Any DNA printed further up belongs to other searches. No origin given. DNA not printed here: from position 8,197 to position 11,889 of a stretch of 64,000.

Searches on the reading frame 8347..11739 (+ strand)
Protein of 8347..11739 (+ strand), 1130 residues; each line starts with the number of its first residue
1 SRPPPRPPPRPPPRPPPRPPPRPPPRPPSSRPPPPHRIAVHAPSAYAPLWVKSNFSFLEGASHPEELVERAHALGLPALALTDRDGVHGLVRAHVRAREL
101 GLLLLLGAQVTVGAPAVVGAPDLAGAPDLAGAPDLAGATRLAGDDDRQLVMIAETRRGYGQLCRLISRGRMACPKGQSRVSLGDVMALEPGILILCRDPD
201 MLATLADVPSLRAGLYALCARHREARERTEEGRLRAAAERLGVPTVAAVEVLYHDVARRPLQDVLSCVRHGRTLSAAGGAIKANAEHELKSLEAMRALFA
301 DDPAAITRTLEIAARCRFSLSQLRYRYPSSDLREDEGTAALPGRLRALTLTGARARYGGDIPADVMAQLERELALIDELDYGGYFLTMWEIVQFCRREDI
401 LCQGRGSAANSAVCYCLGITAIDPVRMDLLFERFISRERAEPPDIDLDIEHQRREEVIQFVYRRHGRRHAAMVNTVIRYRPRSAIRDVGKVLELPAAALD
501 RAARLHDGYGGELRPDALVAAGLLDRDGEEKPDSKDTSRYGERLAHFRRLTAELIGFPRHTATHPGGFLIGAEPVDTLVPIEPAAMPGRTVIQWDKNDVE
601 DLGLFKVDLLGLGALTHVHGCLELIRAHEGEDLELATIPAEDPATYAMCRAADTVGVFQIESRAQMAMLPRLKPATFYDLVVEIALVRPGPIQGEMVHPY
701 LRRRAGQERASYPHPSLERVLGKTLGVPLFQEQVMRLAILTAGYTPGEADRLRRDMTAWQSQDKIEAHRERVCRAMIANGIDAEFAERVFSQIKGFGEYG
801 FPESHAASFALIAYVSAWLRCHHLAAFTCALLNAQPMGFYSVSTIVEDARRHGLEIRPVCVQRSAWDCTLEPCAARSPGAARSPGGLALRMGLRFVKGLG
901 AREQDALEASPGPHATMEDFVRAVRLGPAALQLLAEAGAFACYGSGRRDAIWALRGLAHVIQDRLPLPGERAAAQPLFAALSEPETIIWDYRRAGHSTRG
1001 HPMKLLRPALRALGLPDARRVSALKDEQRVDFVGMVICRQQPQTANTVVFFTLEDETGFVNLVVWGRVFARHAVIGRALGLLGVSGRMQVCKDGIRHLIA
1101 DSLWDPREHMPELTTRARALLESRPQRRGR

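Call 12: search_protein_families(library=pfam, proteins=[window:8347-11739:+], max_evalue=0.01)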
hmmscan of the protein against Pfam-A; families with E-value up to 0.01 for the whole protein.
window:8347-11739:+ (1130 aa): 5 families
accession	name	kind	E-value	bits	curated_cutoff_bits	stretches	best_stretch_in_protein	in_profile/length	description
PF07733.18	DNA_pol3_alpha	-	1.7e-79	267.6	23.9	1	345-611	3-260/260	Bacterial DNA polymerase III alpha NTPase domain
PF17657.6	DNA_pol3_finger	-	1.5e-57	194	22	1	615-780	2-166/166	Bacterial DNA polymerase III alpha subunit finger domain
PF02811.25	PHP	-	9.2e-15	55.8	26.4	1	51-180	4-106/164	PHP domain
PF14579.12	HHH_6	-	2.1e-13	50.7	25.6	1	853-949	1-89/90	Helix-hairpin-helix motif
PF01336.31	tRNA_anti-codon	-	0.0003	21.1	27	1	1033-1075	4-47/75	OB-fold nucleic acid binding domain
